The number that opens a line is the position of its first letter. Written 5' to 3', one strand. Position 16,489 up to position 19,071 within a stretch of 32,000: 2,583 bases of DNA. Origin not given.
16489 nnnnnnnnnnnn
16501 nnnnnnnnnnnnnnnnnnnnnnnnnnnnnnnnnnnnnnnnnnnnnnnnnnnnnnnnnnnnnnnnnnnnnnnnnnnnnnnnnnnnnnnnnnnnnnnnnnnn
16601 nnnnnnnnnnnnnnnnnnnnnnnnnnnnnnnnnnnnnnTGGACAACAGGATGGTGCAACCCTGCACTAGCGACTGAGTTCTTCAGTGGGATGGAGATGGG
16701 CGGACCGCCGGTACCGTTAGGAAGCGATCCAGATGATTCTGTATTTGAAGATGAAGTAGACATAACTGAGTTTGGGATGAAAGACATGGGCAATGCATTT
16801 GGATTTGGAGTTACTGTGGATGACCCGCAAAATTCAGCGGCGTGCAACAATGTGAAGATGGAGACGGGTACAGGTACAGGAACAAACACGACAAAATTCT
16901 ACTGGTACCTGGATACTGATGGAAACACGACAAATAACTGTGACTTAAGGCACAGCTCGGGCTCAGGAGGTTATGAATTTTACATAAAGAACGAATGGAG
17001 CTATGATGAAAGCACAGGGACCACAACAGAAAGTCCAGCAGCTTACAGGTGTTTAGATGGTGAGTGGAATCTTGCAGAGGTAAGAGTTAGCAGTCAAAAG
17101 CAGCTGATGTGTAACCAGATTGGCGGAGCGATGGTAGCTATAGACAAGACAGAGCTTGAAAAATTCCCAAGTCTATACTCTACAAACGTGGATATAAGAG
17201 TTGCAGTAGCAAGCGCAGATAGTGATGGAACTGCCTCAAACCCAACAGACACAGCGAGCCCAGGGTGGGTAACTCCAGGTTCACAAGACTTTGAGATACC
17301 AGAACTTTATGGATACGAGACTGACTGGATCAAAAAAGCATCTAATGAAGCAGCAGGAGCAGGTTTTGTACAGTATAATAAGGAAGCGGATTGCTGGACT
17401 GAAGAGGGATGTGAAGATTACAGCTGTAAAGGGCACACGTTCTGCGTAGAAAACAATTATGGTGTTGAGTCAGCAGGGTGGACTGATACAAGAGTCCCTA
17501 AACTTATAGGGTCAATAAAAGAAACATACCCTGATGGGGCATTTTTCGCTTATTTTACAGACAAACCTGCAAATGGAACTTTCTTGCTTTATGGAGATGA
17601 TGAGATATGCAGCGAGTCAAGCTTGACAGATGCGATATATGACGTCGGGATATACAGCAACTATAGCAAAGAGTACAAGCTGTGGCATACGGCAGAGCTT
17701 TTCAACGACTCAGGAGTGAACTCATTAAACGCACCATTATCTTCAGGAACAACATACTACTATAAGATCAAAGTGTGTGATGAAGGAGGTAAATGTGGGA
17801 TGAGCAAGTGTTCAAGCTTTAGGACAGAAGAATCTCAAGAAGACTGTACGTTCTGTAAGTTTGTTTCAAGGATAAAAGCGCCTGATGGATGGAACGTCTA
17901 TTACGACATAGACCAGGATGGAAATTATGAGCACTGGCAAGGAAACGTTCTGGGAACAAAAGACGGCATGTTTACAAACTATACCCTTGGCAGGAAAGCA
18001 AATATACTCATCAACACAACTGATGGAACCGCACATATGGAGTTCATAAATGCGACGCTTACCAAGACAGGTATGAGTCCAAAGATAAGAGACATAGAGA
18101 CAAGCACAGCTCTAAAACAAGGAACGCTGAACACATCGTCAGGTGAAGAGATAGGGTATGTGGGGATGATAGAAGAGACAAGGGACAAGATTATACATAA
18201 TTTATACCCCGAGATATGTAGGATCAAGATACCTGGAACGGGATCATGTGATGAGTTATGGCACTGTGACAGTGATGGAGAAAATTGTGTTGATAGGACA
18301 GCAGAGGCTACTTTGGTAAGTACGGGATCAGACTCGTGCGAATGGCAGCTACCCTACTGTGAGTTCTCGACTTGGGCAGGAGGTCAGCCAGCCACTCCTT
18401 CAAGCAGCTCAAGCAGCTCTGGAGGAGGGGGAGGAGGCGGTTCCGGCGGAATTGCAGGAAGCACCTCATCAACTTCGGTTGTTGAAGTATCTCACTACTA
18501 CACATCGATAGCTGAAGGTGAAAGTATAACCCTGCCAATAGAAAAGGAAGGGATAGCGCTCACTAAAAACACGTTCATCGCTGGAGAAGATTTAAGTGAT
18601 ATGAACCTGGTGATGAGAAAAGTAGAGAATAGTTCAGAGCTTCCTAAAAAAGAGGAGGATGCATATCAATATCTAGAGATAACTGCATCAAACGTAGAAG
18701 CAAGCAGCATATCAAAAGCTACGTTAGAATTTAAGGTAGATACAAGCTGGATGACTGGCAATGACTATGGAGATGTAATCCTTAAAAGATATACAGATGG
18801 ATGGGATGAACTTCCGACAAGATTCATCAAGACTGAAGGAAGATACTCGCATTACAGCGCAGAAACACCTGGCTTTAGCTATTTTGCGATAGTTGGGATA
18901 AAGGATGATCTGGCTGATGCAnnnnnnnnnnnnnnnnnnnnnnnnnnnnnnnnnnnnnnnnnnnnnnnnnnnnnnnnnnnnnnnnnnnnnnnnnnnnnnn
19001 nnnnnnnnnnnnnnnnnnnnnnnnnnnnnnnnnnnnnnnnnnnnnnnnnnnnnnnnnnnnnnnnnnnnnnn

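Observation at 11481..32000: A contiguous 20-kb cell-surface island may form one functional system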

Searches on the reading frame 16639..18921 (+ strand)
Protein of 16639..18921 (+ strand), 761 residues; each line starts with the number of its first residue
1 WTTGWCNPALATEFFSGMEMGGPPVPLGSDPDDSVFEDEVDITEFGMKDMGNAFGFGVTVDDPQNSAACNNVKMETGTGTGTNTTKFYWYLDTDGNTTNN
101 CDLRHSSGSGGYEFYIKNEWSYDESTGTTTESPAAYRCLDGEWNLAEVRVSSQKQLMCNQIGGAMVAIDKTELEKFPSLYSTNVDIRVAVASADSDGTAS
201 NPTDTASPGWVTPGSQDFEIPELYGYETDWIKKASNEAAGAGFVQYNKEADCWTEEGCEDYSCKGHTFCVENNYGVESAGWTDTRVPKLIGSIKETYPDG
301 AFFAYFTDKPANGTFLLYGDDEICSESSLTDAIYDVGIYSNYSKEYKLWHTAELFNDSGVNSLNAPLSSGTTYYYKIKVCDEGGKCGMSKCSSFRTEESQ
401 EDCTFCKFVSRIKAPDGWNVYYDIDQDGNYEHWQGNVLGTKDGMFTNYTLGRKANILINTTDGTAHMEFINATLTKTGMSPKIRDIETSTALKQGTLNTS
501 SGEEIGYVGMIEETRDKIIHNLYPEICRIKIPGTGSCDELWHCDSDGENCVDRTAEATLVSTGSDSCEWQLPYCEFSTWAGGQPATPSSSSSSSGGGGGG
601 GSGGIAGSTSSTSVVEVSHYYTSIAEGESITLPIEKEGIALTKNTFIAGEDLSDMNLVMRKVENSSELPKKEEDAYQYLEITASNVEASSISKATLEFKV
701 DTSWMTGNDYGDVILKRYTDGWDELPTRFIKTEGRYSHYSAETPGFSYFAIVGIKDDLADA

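Call 62: predict_structure(alignment_id=A3)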
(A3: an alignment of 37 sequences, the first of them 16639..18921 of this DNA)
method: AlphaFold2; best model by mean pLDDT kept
length: 761 residues; sequences in the alignment: 37
mean_pLDDT: 84.4   pTM: 0.66
mean pLDDT of the five models: 84.4, 84.2, 84.1, 83.3, 81.1
residues with pLDDT >= 90: 303; 70-90: 383; 50-70: 39; < 50: 36
segments of 3 or more residues with pLDDT < 50: 1-7, 587-612, 759-761
pLDDT, mean of each block of 10 residues (from residue 1): 39 56 76 86 88 87 90 83 93 86 82 94 89 92 88 83 88 86 86 92 91 81 71 66 75 87 89 86 85 90 92 93 84 89 89 90 90 93 86 89 84 91 91 84 83 91 92 88 84 85 86 84 91 80 86 90 89 85 61 28 27 72 90 91 96 91 87 94 88 96 93 94 96 96 95 76 38
secondary structure, 60 per line:
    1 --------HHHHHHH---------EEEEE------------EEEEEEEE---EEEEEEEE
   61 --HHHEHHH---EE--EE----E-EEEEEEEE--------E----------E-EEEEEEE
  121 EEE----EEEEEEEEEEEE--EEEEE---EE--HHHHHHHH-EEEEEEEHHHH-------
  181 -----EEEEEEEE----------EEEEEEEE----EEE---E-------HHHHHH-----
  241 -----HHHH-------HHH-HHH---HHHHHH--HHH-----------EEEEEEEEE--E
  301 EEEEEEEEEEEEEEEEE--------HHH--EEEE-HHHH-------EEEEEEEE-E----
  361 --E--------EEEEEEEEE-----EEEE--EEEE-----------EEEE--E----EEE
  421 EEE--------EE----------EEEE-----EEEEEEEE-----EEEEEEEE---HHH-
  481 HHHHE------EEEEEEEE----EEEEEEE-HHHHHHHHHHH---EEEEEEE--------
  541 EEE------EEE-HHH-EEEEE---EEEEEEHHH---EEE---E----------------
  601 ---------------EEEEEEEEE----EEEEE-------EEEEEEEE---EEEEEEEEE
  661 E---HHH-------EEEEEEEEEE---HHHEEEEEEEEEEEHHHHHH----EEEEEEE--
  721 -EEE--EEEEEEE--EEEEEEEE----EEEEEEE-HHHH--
elements in order (helices of 4 or more, strands of 3 or more residues): H9-15 E25-29 E42-49 E53-60 E85-92 E114-123 E128-139 E142-146 H154-161 E163-169 H170-173 E186-193 E204-211 E216-218 H230-235 H246-249 H267-272 E289-297 E300-317 E331-334 H336-339 E347-354 E372-380 E386-389 E392-395 E407-410 E418-423 E444-447 E453-460 E466-473 H481-484 E492-499 E504-510 H512-522 E526-532 E541-543 E550-552 E558-562 E566-571 E578-580 E616-624 E629-633 E641-648 E652-661 E675-684 E691-701 H702-707 E712-718 E722-724 E727-733 E736-743 E748-754 H756-759

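Call 65: fold_search(model_id=the predicted structure, library=pdb)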
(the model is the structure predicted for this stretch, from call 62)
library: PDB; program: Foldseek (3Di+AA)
matches with E <= 10: 1190; with E <= 0.001: 7
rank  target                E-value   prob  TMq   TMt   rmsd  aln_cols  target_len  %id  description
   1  7edd                  6.3e-07  0.80  0.12  0.07  25.6       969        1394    8  Crystal structure of a serine protease from Streptococcus pyogenes (released 2021-05-12)
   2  5xyr                  5.6e-06  0.60  0.12  0.07  24.9       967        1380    9  Crystal structure of a serine protease from Streptococcus species (released 2018-08-08)
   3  8dh8_A                1.4e-04  0.28  0.11  0.12  45.4       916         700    8  Leptin-bound leptin receptor complex-full ECD (released 2023-04-19)
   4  5f7u_A                8.7e-04  0.57  0.09  0.07  21.5       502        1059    8  Cycloalternan-forming enzyme from Listeria monocytogenes in complex with pentasaccharide substrate (released 2016-09-21)
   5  8ayh_C                9.2e-04  0.20  0.11  0.12  30.0       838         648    8  Structure of Complement C5 in Complex with small molecule inhibitor and CVF (released 2022-12-21)
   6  4kmq                  9.7e-04  0.57  0.10  0.07  21.6       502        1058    8  1.9 Angstrom resolution crystal structure of uncharacterized protein lmo2446 from Listeria monocytogenes EGD-e (released 2013-05-29)
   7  4kwu                  9.7e-04  0.57  0.10  0.07  21.5       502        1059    8  1.9 Angstrom resolution crystal structure of uncharacterized protein lmo2446 from Listeria monocytogenes EGD-e in comple (released 2013-06-19)
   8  4dlo_B                1.0e-03  1.00  0.13  0.27   5.1       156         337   13  Crystal structure of the GAIN and HormR domains of brain angiogenesis inhibitor 3 (BAI3) (released 2012-02-22)
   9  9u60_E                1.0e-03  0.33  0.13  0.08  26.9       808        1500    7  C3 convertases zymogen C4b2 in loading state (released 2026-01-14)
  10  8u18_B                1.1e-03  0.60  0.15  0.22  22.6       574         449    8  Cryo-EM structure of murine Thrombopoietin receptor ectodomain in complex with Tpo (released 2024-02-07)
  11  2w1n                  1.7e-03  0.66  0.09  0.24  20.9       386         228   11  cohesin and fibronectin type-III double module construct from the Clostridium perfringens glycoside hydrolase GH84C (released 2009-02-03)
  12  2yn5_B                1.8e-03  0.51  0.10  0.23  24.3       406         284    9  Structural insight into the giant calcium-binding adhesin SiiE: implications for the adhesion of Salmonella enterica t (released 2013-04-03)
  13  9u5z_E                1.9e-03  0.18  0.10  0.06  26.3       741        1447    8  C3 convertases zymogen C4b2 in activation state (released 2026-01-14)
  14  10gh_A                2.2e-03  0.18  0.12  0.10  23.5       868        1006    8  Cryo-EM structure of Receptor Tyrosine Kinase ROS1 in complex with Fab-RX5 (released 2026-02-25)
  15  8g4l_am               2.3e-03  0.09  0.09  0.07  64.1       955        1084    9  Cryo-EM structure of the human cardiac myosin filament (released 2023-11-01)
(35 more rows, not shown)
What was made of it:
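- The envelope or S-layer role of the giant protein is unsupported by any structural match (call 65).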
